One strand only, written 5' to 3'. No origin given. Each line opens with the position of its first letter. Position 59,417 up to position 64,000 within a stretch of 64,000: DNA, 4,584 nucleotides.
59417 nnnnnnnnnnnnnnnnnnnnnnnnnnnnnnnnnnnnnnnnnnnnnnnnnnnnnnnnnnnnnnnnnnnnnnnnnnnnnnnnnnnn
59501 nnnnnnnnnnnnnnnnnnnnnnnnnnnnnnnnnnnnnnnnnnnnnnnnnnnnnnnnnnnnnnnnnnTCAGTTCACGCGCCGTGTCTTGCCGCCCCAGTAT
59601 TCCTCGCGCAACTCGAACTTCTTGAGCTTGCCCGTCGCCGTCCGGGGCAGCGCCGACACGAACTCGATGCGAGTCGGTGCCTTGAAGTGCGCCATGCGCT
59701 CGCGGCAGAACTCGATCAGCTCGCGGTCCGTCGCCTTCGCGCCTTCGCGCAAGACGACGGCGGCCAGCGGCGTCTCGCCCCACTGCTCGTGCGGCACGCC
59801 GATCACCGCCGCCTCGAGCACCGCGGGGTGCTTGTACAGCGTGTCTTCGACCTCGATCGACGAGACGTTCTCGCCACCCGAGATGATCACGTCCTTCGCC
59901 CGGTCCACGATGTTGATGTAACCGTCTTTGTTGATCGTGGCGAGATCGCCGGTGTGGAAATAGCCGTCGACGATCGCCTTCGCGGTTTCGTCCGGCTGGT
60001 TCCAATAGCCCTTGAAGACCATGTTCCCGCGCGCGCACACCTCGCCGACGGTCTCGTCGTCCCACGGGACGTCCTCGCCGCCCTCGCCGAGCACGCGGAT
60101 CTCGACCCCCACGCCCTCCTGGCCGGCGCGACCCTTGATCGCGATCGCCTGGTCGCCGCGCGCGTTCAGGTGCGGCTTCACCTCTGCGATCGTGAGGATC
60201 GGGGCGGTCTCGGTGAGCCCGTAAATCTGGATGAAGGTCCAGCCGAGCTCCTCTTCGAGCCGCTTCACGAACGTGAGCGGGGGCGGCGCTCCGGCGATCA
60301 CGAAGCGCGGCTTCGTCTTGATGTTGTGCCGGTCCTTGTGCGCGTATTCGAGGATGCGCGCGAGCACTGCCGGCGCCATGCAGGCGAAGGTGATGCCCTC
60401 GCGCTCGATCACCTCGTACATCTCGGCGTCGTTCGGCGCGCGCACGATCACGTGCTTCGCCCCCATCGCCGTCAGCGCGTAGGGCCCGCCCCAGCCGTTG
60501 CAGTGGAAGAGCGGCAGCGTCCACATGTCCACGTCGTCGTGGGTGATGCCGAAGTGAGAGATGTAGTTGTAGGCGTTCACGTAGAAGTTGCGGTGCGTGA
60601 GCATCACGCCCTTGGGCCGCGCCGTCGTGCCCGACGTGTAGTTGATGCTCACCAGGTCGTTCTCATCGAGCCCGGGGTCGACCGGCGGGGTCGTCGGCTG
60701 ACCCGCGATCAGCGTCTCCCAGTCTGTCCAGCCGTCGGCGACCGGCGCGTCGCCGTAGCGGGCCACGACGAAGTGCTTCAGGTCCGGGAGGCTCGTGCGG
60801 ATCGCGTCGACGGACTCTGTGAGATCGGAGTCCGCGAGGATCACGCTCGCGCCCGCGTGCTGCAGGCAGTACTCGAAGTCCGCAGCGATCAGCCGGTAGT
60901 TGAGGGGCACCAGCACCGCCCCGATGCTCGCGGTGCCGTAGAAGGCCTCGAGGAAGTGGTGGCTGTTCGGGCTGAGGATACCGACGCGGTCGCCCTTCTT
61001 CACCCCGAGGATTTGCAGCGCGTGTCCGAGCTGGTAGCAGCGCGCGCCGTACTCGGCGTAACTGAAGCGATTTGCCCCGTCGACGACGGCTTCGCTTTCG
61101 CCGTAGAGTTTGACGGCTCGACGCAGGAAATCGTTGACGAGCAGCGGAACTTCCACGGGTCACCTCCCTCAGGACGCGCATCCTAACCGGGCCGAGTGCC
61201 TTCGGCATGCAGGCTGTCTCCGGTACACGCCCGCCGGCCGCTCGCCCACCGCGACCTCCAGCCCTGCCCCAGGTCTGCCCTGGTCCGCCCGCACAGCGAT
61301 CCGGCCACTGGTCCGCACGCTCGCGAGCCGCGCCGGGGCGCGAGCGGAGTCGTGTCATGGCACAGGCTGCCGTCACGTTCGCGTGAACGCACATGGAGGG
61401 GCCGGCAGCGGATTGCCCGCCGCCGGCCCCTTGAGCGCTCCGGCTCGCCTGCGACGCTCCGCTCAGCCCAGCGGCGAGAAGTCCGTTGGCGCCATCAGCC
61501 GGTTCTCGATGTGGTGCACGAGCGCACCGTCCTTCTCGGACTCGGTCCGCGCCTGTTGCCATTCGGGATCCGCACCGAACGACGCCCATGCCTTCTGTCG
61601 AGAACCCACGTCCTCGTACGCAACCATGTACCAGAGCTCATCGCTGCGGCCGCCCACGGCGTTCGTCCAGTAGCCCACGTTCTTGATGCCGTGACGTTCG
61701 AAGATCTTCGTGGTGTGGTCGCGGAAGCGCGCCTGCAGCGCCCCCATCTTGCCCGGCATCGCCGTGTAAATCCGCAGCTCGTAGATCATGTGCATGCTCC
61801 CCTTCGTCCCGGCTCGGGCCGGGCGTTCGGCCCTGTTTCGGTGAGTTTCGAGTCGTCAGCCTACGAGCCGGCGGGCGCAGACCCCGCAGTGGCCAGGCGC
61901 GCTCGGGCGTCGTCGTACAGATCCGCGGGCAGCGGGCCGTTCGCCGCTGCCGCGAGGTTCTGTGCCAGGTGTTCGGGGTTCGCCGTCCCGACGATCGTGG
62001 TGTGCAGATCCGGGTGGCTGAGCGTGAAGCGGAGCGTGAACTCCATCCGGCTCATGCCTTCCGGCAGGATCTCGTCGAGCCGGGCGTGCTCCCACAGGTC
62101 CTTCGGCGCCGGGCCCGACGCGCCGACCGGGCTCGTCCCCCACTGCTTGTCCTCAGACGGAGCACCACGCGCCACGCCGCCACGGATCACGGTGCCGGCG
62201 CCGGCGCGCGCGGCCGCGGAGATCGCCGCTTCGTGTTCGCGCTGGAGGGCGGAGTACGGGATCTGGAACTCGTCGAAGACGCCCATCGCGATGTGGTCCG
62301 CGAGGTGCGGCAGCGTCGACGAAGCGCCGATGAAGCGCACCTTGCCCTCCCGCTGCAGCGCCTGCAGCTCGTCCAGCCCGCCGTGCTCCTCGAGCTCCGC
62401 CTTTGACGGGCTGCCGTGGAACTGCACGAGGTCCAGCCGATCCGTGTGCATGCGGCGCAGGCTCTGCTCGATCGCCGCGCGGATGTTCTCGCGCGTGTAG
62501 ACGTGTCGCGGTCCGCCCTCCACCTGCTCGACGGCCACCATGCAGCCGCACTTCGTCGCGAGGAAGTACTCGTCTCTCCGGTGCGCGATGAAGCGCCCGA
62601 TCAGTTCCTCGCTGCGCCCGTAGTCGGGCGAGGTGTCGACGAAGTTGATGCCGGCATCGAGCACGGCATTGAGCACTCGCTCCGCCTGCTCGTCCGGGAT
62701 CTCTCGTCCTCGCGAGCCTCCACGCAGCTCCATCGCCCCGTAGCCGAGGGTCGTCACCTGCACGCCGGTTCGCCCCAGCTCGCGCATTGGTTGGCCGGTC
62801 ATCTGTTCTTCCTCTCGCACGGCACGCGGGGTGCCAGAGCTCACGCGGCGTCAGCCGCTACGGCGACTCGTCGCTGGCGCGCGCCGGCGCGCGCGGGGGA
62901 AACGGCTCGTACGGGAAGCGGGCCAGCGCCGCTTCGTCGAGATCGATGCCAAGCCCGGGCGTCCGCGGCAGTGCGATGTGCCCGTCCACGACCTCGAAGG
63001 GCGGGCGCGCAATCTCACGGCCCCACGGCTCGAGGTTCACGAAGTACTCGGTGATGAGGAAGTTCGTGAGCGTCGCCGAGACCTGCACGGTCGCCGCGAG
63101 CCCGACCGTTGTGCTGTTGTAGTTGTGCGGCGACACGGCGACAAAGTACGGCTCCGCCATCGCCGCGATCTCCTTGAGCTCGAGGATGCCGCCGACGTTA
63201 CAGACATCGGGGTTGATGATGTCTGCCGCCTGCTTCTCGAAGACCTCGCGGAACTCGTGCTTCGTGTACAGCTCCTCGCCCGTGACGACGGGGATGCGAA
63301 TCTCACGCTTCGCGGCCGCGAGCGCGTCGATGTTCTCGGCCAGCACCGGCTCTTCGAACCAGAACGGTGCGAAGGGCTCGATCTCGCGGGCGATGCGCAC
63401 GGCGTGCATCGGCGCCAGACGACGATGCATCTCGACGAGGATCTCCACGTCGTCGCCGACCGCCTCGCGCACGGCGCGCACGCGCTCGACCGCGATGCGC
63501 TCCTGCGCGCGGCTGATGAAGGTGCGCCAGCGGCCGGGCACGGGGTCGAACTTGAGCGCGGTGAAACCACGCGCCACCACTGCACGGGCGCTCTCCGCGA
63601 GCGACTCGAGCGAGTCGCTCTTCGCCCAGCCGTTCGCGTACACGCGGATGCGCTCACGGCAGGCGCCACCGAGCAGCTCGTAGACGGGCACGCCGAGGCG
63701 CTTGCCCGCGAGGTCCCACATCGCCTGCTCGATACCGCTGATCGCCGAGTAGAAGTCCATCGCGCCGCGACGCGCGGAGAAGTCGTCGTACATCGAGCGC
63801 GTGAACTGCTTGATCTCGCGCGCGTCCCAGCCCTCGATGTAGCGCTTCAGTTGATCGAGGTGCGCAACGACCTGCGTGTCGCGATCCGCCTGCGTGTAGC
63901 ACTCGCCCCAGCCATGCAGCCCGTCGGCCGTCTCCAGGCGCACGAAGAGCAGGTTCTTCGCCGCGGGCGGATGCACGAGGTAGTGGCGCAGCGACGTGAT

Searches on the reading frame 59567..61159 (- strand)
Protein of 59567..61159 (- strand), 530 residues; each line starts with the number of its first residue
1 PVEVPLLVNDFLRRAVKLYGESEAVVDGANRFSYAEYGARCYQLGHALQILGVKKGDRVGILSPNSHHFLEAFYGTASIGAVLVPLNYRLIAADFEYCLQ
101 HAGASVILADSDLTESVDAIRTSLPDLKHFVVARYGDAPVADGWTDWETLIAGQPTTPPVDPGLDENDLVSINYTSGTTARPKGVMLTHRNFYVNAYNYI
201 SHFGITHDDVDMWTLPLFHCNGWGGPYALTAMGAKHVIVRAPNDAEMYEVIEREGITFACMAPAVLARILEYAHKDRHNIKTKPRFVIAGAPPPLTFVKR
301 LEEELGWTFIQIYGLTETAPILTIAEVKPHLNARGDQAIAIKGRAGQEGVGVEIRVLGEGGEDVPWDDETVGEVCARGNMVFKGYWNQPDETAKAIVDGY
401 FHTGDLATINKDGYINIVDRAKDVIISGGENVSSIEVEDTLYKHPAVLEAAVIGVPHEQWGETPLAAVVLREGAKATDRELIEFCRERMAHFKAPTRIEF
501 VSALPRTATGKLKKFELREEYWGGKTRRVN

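Call 71: search_protein_families(library=pfam, proteins=[window:59567-61159:-], max_evalue=0.000001)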
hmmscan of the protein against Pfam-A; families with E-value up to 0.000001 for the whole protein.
window:59567-61159:- (530 aa): 2 families
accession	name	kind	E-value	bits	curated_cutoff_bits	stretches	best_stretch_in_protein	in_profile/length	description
PF00501.34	AMP-binding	-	1.1e-85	288.2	29.9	1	13-386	2-384/384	AMP-binding enzyme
PF13193.12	AMP-binding_C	-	9.4e-25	87.8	24.5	1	436-511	1-76/76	AMP-binding enzyme C-terminal domain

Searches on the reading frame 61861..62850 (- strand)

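Call 71: search_protein_families(library=pfam, proteins=[window:61861-62850:-], max_evalue=0.000001)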
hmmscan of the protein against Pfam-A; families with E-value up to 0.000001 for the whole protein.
window:61861-62850:- (329 aa): 1 family
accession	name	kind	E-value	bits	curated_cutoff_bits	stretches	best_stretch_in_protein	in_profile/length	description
PF00248.27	Aldo_ket_red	-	3e-42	145.1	24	1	35-311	2-282/291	Aldo/keto reductase family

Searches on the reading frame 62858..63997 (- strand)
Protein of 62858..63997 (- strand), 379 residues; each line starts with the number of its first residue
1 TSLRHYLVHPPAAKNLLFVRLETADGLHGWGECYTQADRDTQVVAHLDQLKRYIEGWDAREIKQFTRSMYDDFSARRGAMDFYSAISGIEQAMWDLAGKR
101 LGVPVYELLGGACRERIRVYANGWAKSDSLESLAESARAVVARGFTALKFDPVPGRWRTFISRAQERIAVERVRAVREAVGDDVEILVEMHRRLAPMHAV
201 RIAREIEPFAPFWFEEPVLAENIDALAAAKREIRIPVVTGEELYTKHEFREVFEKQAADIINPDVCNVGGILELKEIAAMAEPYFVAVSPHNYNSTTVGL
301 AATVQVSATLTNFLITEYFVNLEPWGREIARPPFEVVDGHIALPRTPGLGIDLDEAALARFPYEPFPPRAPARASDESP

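Call 71: search_protein_families(library=pfam, proteins=[window:62858-63997:-], max_evalue=0.000001)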
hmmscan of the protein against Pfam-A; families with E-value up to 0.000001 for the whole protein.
window:62858-63997:- (379 aa): 2 families
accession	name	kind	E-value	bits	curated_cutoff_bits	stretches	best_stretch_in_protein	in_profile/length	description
PF13378.12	MR_MLE_C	-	5.4e-67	226.2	29.4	1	133-356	2-218/219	Enolase C-terminal domain-like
PF02746.21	MR_MLE_N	-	6.1e-18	65.6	22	1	14-110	26-117/117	Mandelate racemase / muconate lactonizing enzyme, N-terminal domain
